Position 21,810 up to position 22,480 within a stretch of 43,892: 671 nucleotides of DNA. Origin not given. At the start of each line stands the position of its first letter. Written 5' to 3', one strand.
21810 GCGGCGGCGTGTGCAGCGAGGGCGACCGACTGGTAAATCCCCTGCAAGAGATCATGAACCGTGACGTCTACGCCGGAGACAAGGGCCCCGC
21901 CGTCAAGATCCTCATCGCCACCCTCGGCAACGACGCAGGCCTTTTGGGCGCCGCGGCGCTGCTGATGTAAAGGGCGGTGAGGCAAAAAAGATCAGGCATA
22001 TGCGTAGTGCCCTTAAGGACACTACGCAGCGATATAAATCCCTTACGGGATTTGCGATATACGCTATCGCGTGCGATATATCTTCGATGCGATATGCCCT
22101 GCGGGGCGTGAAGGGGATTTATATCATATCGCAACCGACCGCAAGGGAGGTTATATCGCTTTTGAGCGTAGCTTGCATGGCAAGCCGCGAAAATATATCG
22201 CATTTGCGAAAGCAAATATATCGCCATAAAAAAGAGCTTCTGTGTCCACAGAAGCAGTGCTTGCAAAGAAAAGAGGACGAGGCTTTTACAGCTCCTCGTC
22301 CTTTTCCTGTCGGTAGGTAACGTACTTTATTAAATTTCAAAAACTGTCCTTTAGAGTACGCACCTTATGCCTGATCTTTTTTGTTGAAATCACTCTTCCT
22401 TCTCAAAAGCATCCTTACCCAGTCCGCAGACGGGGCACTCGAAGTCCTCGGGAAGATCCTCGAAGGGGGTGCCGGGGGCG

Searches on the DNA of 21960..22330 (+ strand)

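Call 42: search_rna_families(source=window, start=21960, end=22330, threshold=evalue, max_evalue=10)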
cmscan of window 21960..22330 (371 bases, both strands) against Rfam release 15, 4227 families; matches with E-value up to 10: 8.
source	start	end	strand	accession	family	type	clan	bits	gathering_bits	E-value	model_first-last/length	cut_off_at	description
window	22027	22100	+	RF01706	Gut-1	Gene; sRNA;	-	33.3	50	6.7e-05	1-77/77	no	Gut-1 RNA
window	22023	22073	+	RF00206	U54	Gene; snRNA; snoRNA; CD-box;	CL00008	19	40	0.62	1-81/81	no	Small nucleolar RNA U54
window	22153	22212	-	RF00135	snoZ223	Gene; snRNA; snoRNA; CD-box;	CL00051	16.5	45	2.7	1-94/94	no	Small nucleolar RNA Z223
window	22271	22305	+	RF03560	mir-3926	Gene; miRNA;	-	15.3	82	5.2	15-49/63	no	mir-3926 microRNA precursor family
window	22267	22308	-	RF03560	mir-3926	Gene; miRNA;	-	14.3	82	9.5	11-53/63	no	mir-3926 microRNA precursor family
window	22037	22052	+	RF01338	CRISPR-DR25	Gene; CRISPR;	CL00014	14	36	8.6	6-21/25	no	CRISPR RNA direct repeat element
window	22288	22317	-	RF02186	ST7-OT3_4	Gene; lncRNA;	-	12.4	80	1.3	48-73/73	no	ST7 overlapping transcript 3 conserved region 4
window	22036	22052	-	RF01346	CRISPR-DR36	Gene; CRISPR;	-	12.2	38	4.6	15-31/36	no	CRISPR RNA direct repeat element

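Call 43: search_rna_families(source=window, start=21990, end=22260, threshold=evalue, max_evalue=1, show_alignments=2)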
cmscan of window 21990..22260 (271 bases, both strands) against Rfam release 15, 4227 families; matches with E-value up to 1: 2.
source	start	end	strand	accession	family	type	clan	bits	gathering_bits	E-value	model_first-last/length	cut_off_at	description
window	22027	22100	+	RF01706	Gut-1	Gene; sRNA;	-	33.3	50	4.9e-05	1-77/77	no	Gut-1 RNA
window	22023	22073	+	RF00206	U54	Gene; snRNA; snoRNA; CD-box;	CL00008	19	40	0.46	1-81/81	no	Small nucleolar RNA U54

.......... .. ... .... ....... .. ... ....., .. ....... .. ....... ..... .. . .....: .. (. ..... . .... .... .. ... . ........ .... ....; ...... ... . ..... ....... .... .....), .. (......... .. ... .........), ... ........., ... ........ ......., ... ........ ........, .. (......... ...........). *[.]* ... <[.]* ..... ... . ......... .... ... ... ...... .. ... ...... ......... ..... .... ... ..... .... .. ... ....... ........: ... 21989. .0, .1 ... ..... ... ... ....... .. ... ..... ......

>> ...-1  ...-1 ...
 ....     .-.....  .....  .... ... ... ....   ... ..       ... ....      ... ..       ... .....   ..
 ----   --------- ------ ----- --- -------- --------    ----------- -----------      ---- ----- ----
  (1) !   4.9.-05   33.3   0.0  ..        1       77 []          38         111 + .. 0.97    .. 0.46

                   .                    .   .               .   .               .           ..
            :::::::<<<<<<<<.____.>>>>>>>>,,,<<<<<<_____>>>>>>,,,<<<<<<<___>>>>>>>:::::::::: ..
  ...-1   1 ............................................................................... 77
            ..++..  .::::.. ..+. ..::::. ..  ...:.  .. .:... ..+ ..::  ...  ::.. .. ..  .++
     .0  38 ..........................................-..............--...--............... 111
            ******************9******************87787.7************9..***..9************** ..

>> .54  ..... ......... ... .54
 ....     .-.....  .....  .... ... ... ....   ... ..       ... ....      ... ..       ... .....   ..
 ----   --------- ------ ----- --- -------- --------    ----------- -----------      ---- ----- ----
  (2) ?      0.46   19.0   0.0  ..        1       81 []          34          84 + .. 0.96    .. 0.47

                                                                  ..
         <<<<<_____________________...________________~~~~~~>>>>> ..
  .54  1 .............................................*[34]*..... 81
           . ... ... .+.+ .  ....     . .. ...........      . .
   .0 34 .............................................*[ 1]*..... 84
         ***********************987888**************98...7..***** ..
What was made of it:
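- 22027..22226 (+): Second family member, divergent type: 4 x GCGATAT, a centre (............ hairpin plus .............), then 4 x ATATCGC. It lies downstream of a PMI-ROK fusion gene. Rfam Gut-1 at 22027-22100 (+): 33.3 bits, E = 5e-5, full length (call 43).
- On Gut-1 RNA (RF01706): Consensus CAaUGAAAU-hp-GUGAAAU-hp-GUGAAAU-hp-gUGAAAU, aligned end to end with the window array (call 43).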

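Call 86: search_dna_similar(query=window:22027-22226:+, collection=phages, mode=distant, max_evalue=0.001)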
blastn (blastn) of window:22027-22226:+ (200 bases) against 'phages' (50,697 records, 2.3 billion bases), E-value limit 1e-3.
No match.
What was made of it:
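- Tried and rejected: The cultured-phage collection has no match to the array (call 86).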
